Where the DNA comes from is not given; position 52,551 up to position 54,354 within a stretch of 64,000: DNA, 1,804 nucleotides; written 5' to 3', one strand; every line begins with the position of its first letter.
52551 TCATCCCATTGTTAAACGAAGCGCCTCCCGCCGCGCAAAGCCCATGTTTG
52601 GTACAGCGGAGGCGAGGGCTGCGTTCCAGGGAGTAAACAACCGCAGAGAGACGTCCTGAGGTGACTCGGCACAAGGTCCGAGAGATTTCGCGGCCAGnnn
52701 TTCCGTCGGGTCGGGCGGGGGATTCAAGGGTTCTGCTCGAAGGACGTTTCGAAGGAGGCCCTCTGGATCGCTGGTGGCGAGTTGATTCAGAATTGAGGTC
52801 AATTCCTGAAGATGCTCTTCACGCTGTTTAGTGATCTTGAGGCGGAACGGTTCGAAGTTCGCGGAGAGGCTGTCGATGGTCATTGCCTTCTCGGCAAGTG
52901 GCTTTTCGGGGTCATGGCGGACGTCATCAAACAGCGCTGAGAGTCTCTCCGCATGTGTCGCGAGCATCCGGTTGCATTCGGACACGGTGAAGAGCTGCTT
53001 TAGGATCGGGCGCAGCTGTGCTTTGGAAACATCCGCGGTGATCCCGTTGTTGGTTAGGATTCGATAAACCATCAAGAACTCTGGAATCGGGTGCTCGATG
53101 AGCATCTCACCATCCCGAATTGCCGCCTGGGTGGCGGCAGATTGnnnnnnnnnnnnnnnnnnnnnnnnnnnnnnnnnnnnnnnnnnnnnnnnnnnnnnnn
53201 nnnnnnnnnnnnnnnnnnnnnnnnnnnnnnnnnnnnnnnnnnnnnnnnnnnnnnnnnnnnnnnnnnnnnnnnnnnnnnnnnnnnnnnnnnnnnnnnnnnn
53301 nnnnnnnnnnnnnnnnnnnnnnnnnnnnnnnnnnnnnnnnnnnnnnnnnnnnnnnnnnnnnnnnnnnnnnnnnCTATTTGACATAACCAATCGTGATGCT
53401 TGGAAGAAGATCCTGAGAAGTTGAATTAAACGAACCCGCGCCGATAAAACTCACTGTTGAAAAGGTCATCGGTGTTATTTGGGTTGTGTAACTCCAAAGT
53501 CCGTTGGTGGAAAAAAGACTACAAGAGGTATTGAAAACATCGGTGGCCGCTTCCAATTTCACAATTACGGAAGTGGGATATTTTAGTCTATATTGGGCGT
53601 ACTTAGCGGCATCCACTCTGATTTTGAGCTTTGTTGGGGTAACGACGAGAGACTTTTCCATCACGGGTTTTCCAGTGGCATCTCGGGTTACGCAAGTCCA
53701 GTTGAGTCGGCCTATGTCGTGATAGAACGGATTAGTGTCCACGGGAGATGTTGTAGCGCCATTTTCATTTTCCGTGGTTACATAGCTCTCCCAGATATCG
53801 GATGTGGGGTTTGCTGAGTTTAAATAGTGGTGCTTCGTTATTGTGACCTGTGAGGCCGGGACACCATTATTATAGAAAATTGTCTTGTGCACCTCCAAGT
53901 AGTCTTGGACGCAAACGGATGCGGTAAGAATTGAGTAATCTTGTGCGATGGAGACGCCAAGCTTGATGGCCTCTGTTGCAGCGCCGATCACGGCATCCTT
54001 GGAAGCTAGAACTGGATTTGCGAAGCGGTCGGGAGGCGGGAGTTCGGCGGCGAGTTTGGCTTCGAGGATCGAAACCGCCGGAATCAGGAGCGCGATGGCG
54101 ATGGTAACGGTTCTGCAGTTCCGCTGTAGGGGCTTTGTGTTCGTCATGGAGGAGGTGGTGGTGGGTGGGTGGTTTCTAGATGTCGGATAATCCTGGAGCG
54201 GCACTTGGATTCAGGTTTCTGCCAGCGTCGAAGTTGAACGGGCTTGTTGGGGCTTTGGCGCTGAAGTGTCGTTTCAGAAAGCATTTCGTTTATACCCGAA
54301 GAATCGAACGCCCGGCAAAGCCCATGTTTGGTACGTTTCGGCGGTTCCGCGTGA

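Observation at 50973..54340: Duplicated two-gene module of unrecognisable secreted/membrane proteins, with the younger copy in a low-GC islet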

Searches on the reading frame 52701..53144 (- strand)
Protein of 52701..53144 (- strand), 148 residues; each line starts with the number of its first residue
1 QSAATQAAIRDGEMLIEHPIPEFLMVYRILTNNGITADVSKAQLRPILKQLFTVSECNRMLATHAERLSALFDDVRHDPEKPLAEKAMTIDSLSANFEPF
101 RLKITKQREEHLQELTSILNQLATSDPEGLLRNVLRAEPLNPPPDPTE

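Call 32: search_protein_representatives(alignment_id=A2)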
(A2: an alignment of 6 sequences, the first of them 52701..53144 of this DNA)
Query: 6 sequences, 148 profile positions. Proteins with E-value up to 0.001 (for the whole library): 19; up to 1e-10: 17; up to 1e-30: 7. The best 19 are listed.
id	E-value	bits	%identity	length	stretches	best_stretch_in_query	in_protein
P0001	2.3e-81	287.3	-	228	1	1-148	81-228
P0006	8.9e-75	265.9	-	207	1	2-147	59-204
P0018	2.1e-49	183.6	-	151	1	14-133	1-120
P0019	1.4e-40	155.0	-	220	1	3-146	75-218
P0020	2.1e-32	128.4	-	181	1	4-144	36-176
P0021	5.8e-32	127.0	-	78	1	71-148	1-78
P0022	1.1e-31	126.1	-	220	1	5-148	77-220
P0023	2.2e-25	105.6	-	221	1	3-147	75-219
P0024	1.3e-24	103.1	-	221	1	5-146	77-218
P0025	3.7e-24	101.6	-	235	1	5-146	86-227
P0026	4.1e-24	101.5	-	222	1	2-146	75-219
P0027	1.5e-18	83.4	-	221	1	7-147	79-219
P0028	1.5e-15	73.7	-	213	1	7-146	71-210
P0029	2.3e-15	73.1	-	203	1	5-143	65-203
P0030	1.5e-12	64.0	-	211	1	10-146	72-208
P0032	7.1e-11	58.6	-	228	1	2-146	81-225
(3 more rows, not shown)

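Call 39: find_related_loci(query=A2, collection=genome_contigs, flank=8000)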
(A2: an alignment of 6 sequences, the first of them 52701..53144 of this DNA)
Query A2 (148 aa) in genome_contigs; peptide patterns used: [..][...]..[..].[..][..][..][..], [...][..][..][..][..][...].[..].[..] (x = any residue, [..] = any of these).
52 stretches matched a pattern, but none encodes a relative of the query by tblastn (E <= 1e-3).

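Call 43: find_encoding_contigs(protein=P0019, flank=8000, max_places=3)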
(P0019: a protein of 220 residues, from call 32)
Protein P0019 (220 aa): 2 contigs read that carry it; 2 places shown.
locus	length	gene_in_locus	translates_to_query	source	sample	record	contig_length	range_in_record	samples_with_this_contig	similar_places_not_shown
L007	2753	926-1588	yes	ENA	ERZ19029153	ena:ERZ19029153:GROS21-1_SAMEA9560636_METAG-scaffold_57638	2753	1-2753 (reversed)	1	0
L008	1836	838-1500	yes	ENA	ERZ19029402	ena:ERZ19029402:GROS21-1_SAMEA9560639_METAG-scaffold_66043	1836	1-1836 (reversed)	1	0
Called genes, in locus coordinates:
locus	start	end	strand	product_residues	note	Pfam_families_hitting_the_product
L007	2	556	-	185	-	?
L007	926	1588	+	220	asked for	-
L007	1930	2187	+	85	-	PF04014:MazE_antitoxin (faint), PF15937:PrlF_antitoxin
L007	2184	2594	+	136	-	PF01850:PIN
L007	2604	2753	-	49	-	?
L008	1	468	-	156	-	?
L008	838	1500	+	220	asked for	-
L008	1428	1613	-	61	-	-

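Call 45: find_encoding_contigs(protein=P0023, flank=8000, max_places=3)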
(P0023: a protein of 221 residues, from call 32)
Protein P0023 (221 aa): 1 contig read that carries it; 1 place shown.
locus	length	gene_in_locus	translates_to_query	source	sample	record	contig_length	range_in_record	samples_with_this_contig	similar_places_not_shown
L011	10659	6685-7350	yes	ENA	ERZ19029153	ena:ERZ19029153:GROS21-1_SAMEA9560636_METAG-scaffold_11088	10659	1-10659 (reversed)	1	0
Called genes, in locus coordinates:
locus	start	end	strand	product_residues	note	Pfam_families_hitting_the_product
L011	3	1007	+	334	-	?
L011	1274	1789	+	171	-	PF08238:Sel1 (weak)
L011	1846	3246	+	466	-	-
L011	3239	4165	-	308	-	PF03703:bPH_2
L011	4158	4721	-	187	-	PF03703:bPH_2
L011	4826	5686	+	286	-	PF02585:PIG-L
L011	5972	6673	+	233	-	-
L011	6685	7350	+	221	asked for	-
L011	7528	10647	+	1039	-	PF23500:DUF7133, PF00034:Cytochrom_C (weak)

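Call 46: find_encoding_contigs(protein=P0022, flank=8000, max_places=3)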
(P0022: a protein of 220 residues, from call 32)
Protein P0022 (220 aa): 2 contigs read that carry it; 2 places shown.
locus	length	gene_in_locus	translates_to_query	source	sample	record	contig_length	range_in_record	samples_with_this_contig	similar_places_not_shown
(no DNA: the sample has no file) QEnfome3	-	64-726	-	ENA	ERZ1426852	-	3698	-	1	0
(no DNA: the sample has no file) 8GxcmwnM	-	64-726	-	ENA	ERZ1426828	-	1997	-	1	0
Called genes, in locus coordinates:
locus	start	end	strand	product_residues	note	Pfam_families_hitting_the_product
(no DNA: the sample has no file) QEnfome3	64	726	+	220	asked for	-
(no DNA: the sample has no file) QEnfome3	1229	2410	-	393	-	PF00872:Transposase_mut, PF10551:MULE (weak)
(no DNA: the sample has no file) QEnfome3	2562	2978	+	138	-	PF01609:DDE_Tnp_1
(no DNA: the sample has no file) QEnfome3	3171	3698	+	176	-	?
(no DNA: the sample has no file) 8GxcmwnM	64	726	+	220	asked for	-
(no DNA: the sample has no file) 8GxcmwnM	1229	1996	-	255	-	?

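Call 67: find_encoding_contigs(protein=P0025, flank=6000, max_places=2)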
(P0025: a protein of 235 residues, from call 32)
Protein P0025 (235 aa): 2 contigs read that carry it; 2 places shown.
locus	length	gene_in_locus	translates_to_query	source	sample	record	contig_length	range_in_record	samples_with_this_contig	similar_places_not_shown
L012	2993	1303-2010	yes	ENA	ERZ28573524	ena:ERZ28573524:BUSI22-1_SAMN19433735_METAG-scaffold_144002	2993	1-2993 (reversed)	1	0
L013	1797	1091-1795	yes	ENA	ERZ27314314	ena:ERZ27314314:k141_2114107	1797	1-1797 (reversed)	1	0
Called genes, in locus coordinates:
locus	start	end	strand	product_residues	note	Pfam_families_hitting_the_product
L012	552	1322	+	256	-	-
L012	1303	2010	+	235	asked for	-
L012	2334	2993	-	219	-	?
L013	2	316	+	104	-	?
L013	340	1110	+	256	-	-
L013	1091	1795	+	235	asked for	?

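Call 69: find_encoding_contigs(protein=P0028, flank=6000, max_places=2)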
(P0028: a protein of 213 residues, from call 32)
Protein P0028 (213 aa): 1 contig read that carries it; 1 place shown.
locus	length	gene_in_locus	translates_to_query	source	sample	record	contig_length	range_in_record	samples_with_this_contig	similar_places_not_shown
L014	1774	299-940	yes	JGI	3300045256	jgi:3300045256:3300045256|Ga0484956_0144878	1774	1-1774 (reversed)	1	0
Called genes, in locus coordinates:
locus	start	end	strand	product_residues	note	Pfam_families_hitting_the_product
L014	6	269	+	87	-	-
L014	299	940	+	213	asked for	-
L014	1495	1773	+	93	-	?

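Call 70: find_encoding_contigs(protein=P0032, flank=6000, max_places=2)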
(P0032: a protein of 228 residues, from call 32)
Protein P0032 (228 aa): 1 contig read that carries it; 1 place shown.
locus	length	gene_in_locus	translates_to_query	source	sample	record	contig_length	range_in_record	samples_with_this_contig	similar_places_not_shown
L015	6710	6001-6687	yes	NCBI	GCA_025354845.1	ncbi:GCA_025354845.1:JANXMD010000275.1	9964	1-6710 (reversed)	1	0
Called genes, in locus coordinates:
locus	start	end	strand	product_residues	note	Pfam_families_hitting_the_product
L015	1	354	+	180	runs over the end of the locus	PF08238:Sel1 (weak)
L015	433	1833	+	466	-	-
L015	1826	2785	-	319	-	PF03703:bPH_2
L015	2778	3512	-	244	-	PF03703:bPH_2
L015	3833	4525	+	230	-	-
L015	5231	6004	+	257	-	-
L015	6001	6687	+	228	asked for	-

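Call 108: find_related_loci(query=A2, collection=viral_contigs, flank=5000)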
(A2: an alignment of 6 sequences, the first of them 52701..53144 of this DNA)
Query A2 (148 aa) in viral_contigs; peptide patterns used: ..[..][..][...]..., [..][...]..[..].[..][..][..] (x = any residue, [..] = any of these).
285 stretches matched a pattern, but none encodes a relative of the query by tblastn (E <= 1e-3).

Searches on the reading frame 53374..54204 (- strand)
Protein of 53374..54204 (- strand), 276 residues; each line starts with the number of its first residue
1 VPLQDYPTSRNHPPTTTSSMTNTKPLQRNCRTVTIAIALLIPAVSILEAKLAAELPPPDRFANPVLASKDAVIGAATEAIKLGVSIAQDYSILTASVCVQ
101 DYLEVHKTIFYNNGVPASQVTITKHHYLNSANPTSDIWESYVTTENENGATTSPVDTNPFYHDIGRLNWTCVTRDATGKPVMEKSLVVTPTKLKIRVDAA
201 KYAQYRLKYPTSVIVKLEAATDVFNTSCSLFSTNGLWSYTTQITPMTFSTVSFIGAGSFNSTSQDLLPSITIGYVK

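Call 7: search_protein_families(library=pfam, proteins=[window:53374-54204:-], max_evalue=1)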
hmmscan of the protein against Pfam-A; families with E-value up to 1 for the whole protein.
window:53374-54204:- (276 aa): 0 families

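Call 8: search_protein_families(library=ncbifam, proteins=[window:53374-54204:-], max_evalue=1)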
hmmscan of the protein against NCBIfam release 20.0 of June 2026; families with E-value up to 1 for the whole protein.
window:53374-54204:- (276 aa): 0 families

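Call 31: find_homologous_proteins(query=window:53374-54147:-, max_evalue=0.01)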
Query window:53374-54147:- (257 aa): 3 proteins with E <= 0.01 among 606 candidates.
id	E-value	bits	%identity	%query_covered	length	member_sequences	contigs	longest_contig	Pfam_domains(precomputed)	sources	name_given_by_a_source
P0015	5.8e-157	538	95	99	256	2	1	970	-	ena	-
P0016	2.9e-138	477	86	100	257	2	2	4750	-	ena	-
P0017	1.2e-77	279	53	99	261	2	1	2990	-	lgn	-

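Call 44: find_encoding_contigs(protein=P0017, flank=8000, max_places=3)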
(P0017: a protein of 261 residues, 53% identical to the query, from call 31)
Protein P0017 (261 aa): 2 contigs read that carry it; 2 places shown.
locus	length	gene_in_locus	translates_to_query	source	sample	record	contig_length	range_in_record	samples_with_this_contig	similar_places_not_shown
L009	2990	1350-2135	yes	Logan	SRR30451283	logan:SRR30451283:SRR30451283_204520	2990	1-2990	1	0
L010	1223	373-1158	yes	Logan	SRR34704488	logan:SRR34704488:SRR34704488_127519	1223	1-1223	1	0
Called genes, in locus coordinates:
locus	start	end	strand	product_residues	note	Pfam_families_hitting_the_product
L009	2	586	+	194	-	?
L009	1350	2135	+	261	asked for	-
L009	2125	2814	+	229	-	-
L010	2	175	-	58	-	?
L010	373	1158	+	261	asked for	-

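Call 61: search_protein_families(library=padloc, proteins=[window:53374-54147:-], max_evalue=1)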
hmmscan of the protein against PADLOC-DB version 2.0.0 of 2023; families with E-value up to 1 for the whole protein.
window:53374-54147:- (257 aa): 0 families

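Call 62: search_protein_families(library=phrogs, proteins=[window:53374-54147:-], max_evalue=1)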
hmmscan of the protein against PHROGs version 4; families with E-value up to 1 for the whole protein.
window:53374-54147:- (257 aa): 0 families

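Call 64: search_solved_structures(query=A7, max_evalue=1)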
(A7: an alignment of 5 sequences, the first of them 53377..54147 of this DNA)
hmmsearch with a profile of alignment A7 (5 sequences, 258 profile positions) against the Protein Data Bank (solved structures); distinct sequences matched with E-value up to 1: 2.
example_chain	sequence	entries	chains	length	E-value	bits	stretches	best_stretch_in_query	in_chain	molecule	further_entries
1oxx_K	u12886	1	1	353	0.31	13.6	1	12-88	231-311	ABC transporter, ATP binding protein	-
1oxs_C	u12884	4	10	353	0.31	13.6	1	12-88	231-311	ABC transporter, ATP binding protein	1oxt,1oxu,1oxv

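Call 66: find_related_loci(query=A7, collection=metagenome_contigs, flank=6000)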
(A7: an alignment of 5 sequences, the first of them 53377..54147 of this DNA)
Query A7 (257 aa) in metagenome_contigs; peptide patterns used: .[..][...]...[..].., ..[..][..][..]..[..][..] (x = any residue, [..] = any of these).
85 stretches matched a pattern, but none encodes a relative of the query by tblastn (E <= 1e-3).

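Call 72: predict_structure(alignment_id=A8)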
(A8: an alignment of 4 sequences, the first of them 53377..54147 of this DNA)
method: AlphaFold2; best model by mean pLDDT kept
length: 257 residues; sequences in the alignment: 4
mean_pLDDT: 33.5   pTM: 0.32
mean pLDDT of the five models: 33.5, 32.5, 32.0, 31.2, 30.5
residues with pLDDT >= 90: 0; 70-90: 0; 50-70: 23; < 50: 234
segments of 3 or more residues with pLDDT < 50: 1-83, 107-156, 159-163, 165-257
pLDDT, mean of each block of 10 residues (from residue 1): 25 24 26 27 26 40 41 33 51 61 49 39 42 33 32 45 46 31 31 25 27 25 23 21 23 22
secondary structure, 60 per line:
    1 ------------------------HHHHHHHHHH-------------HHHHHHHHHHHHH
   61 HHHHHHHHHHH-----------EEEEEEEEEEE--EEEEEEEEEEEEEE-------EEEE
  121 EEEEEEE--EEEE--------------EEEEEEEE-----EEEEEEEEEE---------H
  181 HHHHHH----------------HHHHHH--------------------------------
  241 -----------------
elements in order: H25-34 H48-71 E83-93 E96-109 E117-127 E130-133 E148-155 E161-170 H180-186 H203-208
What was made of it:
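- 53374..54147 (-): B2: 257-aa Sec-signal protein with a conserved A|E cleavage site and two conserved Cys. It belongs to a small unannotated family that always precedes an A gene. The AF2 model failed (pLDDT 33, call 72).
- On Polymorphic toxin / effector-immunity pair: The structure model was unusable (call 72).
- The B structure could not be modelled (call 72).
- Tried and rejected: AF2 of B2 with the four admissible sequences failed (pLDDT 33, call 72).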

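Call 91: search_protein_families(library=pfam, alignment_id=A9, max_evalue=5)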
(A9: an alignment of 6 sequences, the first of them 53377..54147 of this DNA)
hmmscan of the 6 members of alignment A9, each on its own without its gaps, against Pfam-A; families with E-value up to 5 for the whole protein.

A. member 1, window:53377-54147:- (257 aa): 0 families

B. families by the number of members that match (of 6 scanned): 1 family
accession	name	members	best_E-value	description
PF00797.23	Acetyltransf_2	1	0.13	N-acetyltransferase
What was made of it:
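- No catalytic family is found in B (calls 7, 64, 91).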
